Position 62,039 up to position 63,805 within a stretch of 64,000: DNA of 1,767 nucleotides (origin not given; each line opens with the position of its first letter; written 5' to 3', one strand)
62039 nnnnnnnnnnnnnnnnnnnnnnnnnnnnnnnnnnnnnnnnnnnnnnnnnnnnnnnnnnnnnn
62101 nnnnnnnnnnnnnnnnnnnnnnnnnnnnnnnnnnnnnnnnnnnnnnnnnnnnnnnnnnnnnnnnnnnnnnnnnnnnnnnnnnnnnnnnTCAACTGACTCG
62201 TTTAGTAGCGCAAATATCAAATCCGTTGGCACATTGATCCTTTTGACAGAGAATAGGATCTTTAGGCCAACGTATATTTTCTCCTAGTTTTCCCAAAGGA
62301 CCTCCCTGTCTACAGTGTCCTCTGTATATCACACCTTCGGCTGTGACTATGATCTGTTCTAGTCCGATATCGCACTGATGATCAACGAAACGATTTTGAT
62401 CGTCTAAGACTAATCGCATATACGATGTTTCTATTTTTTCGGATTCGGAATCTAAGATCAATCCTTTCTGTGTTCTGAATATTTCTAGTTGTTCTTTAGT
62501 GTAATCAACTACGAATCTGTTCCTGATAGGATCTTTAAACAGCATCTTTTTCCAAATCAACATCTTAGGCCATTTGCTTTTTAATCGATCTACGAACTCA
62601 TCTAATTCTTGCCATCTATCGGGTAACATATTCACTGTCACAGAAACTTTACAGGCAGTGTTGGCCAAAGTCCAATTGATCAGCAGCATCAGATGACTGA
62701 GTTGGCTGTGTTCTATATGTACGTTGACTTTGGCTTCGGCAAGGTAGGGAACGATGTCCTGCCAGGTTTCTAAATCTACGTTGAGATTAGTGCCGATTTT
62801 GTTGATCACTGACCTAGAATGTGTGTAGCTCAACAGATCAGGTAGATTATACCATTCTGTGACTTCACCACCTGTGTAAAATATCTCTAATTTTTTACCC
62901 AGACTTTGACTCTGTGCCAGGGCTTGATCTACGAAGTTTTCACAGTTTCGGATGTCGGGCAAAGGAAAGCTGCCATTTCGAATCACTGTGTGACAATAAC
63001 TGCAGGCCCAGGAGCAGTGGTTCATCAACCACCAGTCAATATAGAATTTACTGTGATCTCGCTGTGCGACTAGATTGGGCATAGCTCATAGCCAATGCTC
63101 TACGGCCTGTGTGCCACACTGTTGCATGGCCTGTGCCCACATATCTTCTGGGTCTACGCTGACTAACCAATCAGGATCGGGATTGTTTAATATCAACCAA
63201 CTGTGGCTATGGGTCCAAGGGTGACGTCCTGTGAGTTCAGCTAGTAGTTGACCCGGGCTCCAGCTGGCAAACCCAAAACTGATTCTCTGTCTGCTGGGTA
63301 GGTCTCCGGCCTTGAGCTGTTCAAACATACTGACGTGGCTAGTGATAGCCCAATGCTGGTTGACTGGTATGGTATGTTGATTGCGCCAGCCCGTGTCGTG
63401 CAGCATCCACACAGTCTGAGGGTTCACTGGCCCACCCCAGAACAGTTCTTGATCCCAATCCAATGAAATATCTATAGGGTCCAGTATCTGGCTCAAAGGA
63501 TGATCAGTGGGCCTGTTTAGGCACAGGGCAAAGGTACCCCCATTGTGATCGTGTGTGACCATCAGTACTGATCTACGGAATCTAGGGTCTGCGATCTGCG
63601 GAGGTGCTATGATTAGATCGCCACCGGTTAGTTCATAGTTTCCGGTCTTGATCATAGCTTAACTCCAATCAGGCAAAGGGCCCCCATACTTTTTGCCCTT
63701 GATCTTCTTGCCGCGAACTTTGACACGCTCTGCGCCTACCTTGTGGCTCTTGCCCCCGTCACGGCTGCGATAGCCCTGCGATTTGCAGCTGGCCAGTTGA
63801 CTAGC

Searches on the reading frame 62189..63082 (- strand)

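Call 23: search_protein_families(library=phrogs, proteins=[window:62189-63082:-], max_evalue=0.001)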
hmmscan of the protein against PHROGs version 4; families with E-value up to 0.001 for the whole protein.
window:62189-63082:- (297 aa): 0 families

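Call 80: search_protein_families(library=pfam, proteins=[window:62189-63082:-], max_evalue=0.001)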
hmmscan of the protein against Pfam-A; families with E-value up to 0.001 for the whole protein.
window:62189-63082:- (297 aa): 1 family
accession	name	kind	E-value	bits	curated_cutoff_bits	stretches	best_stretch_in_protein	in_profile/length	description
PF04055.27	Radical_SAM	-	1.2e-07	32.5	29.5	1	20-123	4-105/166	Radical SAM superfamily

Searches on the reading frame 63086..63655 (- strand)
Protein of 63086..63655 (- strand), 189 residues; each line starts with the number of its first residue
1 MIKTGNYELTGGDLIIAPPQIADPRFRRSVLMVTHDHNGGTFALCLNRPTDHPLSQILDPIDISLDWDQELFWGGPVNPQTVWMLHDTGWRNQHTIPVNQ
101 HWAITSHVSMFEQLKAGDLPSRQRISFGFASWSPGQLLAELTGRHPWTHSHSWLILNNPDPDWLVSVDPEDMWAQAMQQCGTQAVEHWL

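Call 80: search_protein_families(library=pfam, proteins=[window:63086-63655:-], max_evalue=0.001)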
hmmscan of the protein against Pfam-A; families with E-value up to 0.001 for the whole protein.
window:63086-63655:- (189 aa): 1 family
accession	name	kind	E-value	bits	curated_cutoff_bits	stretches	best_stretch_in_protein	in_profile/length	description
PF02622.21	DUF179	-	9.9e-31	107.3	27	1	19-181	1-157/157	AlgH-like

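Call 92: find_homologous_proteins(query=window:63086-63655:-, max_evalue=1e-10)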
Query window:63086-63655:- (189 aa): 24 proteins with E <= 1e-10 among 46 candidates.
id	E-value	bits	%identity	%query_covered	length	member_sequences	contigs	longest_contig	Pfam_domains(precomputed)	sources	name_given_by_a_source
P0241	9.9e-120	416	91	100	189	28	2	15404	PF02622.22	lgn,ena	-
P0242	1.5e-76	275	59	100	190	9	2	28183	PF02622.22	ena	-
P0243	1.1e-72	262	59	100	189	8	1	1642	PF02622.22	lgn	-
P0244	5.8e-64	233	56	94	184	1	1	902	PF02622.22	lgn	-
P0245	7.4e-63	230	53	96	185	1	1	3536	PF02622.22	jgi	-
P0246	1.5e-61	226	51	95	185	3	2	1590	PF02622.22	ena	-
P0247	3.5e-61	224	51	96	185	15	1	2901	PF02622.22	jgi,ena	-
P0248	3.1e-60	221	54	94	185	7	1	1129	PF02622.22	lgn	-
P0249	1.8e-59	219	53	94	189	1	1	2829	PF02622.22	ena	-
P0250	4.9e-59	217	50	96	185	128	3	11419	PF02622.22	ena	-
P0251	4.9e-58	214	49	96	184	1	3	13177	PF02622.22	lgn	-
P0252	1.2e-57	213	52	94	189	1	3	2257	PF02622.22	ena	-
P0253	6.3e-57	210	48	94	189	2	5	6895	PF02622.22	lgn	-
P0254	8.0e-57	210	48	96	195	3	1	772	PF02622.22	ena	-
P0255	1.4e-54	203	50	94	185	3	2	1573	PF02622.22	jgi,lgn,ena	-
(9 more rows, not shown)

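Call 93: find_encoding_contigs(protein=P0241, flank=6000, max_places=3)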
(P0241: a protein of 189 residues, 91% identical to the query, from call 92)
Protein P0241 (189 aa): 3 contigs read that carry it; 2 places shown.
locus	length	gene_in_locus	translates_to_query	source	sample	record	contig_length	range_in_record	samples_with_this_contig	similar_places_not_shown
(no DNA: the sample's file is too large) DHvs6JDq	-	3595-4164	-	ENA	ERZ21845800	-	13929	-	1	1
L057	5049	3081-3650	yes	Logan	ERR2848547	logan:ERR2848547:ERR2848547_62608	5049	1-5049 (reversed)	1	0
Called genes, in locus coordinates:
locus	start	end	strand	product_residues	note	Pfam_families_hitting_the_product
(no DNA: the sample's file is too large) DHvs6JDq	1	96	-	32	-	?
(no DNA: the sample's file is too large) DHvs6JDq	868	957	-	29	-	-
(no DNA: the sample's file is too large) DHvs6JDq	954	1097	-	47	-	-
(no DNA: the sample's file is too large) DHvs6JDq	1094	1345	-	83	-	-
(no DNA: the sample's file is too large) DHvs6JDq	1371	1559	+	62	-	-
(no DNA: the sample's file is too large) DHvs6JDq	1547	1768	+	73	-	-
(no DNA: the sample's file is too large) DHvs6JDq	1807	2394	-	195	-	-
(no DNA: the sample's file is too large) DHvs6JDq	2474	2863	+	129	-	-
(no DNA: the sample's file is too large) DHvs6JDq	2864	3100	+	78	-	-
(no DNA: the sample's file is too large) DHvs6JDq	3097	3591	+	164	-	-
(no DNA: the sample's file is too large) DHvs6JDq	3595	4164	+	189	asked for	PF02622:DUF179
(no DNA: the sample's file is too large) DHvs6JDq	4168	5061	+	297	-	PF04055:Radical_SAM (weak)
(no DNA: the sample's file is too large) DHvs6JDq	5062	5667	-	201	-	-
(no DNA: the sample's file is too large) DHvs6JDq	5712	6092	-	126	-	-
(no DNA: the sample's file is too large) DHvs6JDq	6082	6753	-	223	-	PF26128:Gad2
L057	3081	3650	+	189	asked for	PF02622:DUF179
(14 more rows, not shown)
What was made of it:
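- Tried and rejected: The GC-rich right end (about 63-64 kb): it also recurs with the same neighbours in another assembly (call 93).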
